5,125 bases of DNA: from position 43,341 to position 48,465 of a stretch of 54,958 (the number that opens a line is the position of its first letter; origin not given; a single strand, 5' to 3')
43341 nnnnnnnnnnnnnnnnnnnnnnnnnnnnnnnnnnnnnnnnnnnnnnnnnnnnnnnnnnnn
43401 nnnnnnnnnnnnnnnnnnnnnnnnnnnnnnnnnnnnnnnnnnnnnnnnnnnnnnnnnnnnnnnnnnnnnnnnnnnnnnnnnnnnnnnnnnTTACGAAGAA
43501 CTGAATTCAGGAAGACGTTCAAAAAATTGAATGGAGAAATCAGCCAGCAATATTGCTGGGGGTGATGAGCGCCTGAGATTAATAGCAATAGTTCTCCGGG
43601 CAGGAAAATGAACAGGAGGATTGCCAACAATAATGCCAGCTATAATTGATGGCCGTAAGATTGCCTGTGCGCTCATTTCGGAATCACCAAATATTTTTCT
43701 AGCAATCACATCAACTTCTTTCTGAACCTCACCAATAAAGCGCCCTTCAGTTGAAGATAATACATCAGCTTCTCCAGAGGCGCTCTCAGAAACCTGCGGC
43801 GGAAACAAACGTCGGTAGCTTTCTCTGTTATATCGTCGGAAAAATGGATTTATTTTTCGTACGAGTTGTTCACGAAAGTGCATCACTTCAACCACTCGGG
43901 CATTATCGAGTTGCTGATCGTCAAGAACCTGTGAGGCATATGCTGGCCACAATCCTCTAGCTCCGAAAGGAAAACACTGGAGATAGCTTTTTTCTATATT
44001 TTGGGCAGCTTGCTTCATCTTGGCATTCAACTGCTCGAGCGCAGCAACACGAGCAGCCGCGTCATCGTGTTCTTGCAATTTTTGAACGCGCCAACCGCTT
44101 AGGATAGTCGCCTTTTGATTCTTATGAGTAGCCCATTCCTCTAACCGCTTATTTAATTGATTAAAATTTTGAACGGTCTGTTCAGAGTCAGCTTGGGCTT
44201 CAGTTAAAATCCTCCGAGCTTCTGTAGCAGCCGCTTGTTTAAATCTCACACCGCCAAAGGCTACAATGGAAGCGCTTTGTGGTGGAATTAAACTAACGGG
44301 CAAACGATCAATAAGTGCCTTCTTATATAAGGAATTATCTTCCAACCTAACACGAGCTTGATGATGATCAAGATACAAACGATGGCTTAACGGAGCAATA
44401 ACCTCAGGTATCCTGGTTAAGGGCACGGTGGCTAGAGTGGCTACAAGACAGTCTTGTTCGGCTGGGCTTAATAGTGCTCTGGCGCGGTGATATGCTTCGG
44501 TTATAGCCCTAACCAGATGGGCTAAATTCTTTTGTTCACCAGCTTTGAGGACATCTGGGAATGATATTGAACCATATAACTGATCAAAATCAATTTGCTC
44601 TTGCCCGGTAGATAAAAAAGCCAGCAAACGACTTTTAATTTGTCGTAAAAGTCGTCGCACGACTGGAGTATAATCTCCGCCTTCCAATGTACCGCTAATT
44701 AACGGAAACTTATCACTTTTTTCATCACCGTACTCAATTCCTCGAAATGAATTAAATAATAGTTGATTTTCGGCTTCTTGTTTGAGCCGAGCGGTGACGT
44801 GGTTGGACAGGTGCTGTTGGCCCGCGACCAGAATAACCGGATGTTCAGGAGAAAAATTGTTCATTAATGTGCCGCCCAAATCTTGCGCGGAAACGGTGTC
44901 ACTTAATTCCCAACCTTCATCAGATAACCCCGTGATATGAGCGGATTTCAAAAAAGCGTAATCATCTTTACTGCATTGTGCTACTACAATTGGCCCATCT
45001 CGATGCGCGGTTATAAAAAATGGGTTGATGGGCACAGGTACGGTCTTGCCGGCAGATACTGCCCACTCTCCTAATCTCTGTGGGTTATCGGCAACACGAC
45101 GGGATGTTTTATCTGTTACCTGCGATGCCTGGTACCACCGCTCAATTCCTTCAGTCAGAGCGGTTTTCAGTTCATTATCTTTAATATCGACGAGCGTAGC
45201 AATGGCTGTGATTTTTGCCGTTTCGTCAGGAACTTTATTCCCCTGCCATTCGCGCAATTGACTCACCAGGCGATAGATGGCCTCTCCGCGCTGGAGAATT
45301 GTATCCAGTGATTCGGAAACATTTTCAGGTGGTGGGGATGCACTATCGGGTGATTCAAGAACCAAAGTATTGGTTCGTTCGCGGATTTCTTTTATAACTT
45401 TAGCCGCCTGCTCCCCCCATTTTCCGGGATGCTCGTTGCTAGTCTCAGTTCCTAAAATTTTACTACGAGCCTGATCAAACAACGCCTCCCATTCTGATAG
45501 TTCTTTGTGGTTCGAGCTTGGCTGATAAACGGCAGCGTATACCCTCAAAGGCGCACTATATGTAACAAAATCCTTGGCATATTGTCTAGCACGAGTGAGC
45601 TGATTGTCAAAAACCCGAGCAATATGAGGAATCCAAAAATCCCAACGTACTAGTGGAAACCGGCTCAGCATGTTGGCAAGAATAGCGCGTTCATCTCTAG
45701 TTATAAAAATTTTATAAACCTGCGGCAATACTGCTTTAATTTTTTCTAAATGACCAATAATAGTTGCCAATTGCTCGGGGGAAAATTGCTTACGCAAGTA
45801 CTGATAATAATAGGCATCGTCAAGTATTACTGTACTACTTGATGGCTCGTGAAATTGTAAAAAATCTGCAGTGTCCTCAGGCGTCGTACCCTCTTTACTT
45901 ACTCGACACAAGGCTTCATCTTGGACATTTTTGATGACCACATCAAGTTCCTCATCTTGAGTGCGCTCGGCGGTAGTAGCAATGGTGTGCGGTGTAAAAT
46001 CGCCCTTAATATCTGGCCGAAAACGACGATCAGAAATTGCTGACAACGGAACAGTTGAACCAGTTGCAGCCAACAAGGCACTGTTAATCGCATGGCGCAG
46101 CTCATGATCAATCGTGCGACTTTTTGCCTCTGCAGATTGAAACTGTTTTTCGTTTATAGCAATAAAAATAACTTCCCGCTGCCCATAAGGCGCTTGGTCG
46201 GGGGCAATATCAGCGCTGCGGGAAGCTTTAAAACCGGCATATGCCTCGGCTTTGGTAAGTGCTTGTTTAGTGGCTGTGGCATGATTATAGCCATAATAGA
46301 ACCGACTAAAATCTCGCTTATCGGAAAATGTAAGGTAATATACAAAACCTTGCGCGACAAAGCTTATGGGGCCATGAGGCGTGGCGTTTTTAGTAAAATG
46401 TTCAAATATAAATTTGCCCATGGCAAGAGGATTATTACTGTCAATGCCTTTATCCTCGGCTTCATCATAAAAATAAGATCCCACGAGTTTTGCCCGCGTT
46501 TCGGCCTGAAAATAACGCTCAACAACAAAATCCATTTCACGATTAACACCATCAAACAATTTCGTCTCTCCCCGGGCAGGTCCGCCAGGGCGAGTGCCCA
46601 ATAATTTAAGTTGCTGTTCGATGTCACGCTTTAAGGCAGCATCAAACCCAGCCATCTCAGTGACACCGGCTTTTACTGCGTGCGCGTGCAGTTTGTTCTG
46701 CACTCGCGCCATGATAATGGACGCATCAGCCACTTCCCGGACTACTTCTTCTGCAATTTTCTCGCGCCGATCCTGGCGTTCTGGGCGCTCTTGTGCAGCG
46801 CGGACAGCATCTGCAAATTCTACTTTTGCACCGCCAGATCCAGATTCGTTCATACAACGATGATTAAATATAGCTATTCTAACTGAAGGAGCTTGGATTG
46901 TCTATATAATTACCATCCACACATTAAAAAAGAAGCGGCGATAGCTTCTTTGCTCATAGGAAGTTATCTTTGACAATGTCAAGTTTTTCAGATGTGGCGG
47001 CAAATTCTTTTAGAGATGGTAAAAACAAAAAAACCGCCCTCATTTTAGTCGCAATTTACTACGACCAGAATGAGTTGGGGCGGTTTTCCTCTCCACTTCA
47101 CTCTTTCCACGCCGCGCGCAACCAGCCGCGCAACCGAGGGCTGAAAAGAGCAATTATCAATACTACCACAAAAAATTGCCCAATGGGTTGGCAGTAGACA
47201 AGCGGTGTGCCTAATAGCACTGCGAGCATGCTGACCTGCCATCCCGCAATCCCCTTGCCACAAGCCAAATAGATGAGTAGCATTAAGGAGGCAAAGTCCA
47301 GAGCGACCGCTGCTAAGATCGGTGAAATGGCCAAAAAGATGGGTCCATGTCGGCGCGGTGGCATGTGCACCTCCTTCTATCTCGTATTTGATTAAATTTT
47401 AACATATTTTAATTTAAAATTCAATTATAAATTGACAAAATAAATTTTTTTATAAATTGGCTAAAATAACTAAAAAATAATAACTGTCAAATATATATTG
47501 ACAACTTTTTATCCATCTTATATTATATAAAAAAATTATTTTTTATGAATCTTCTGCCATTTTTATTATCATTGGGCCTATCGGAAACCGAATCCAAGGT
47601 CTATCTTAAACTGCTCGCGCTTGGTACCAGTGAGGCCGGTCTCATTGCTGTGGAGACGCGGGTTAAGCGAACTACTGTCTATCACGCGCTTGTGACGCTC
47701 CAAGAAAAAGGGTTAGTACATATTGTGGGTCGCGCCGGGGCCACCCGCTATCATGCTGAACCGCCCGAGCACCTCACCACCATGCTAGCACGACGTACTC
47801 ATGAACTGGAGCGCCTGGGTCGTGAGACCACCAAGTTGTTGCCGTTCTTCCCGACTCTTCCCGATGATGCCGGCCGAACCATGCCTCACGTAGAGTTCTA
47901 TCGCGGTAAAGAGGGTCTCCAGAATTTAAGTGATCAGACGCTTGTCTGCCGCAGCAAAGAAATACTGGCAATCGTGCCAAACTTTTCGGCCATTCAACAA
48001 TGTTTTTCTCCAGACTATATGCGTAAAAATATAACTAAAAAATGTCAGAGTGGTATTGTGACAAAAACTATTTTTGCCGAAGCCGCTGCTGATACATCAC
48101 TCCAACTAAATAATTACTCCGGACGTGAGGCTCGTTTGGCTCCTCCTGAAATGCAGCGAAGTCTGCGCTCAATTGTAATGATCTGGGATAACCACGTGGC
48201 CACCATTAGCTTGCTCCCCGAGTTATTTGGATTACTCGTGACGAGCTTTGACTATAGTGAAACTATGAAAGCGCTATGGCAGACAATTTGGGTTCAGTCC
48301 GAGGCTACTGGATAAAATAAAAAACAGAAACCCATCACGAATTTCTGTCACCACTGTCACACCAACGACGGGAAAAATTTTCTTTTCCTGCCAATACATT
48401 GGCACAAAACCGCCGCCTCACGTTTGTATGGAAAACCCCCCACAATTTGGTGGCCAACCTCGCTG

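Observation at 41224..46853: Co-oriented orphan trio: HExxH giant, nucleotidyltransferase and HD hydrolase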

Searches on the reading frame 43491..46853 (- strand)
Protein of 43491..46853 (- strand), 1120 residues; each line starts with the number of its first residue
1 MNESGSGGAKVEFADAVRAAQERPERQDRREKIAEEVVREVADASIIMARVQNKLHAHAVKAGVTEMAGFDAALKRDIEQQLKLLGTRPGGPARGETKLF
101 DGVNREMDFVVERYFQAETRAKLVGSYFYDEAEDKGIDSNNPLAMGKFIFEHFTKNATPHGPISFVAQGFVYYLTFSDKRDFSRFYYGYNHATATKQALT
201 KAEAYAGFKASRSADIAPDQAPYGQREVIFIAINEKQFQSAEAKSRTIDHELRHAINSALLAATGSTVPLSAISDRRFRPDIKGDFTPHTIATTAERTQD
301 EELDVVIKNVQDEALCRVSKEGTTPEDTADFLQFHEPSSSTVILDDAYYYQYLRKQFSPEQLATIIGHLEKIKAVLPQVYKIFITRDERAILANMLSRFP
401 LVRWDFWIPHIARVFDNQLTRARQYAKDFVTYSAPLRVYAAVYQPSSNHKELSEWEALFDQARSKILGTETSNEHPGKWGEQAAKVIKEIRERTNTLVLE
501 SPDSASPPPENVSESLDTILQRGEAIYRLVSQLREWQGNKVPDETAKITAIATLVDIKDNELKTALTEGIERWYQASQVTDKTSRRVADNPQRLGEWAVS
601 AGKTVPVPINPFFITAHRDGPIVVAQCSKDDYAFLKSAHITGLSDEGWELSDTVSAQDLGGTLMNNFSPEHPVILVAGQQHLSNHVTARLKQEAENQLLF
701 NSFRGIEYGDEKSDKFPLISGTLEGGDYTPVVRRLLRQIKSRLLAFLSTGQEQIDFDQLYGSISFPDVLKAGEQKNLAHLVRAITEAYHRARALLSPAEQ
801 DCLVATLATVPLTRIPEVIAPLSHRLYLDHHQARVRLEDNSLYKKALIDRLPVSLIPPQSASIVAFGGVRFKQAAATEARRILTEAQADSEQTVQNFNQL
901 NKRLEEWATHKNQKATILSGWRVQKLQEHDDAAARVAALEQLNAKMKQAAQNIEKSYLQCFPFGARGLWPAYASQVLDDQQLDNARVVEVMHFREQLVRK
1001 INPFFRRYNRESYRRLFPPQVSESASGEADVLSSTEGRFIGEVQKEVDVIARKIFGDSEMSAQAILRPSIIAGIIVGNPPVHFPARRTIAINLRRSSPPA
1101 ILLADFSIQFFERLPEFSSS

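Call 3: search_protein_families(library=pfam, proteins=[window:43491-46853:-], max_evalue=1)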
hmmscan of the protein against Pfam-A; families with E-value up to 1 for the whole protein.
window:43491-46853:- (1120 aa): 1 family
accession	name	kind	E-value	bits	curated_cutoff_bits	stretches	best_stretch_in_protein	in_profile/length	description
PF08649.15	DASH_Dad1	-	0.11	13.1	31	1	880-907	7-34/55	DASH complex subunit Dad1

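Call 4: search_protein_families(library=ncbifam, proteins=[window:43491-46853:-], max_evalue=1)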
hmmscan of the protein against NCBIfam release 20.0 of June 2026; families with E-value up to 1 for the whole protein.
window:43491-46853:- (1120 aa): 0 families

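Call 5: search_protein_families(library=padloc, proteins=[window:43491-46853:-], max_evalue=1)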
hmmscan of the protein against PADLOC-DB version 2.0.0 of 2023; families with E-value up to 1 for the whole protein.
window:43491-46853:- (1120 aa): 0 families

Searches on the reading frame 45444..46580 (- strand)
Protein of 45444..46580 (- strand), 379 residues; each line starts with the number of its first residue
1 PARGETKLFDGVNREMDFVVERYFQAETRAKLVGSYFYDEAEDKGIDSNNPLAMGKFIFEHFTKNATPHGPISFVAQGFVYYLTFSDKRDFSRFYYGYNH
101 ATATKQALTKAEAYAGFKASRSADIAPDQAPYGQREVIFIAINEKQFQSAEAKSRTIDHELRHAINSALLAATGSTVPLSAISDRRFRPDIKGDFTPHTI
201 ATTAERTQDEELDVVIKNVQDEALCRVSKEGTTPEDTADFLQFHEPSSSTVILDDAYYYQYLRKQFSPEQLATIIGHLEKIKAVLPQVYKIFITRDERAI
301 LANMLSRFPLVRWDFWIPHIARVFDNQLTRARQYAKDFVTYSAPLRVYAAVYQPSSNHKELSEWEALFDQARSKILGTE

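Call 117: search_dna_similar(query=window:45444-46580:-, collection=phages, mode=protein, max_evalue=0.001, max_rows=8)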
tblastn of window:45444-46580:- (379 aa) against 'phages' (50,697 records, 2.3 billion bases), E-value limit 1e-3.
No match.

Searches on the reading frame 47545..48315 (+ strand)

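Call 3: search_protein_families(library=pfam, proteins=[window:47545-48315:+], max_evalue=1)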
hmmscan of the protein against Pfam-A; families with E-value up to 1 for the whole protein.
window:47545-48315:+ (256 aa): 6 families
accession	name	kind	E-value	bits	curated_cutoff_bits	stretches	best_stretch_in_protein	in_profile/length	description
PF01978.25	TrmB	-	4e-14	52.7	25.6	1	9-75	3-68/68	Sugar-specific transcriptional regulator TrmB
PF00392.27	GntR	-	0.00081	19.4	27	1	34-66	30-62/64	Bacterial regulatory proteins, gntR family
PF24033.1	DUF7342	-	0.039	14.4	31.6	1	31-79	20-68/150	Family of unknown function (DUF7342)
PF08221.17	HTH_9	-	0.06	13.9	23.4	1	17-58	16-57/62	RNA polymerase III subunit RPC82 helix-turn-helix domain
PF09339.16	HTH_IclR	-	0.08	13.2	22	1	32-58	22-48/52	IclR helix-turn-helix domain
PF13730.12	HTH_36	-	0.19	12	25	1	11-58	2-55/55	Helix-turn-helix domain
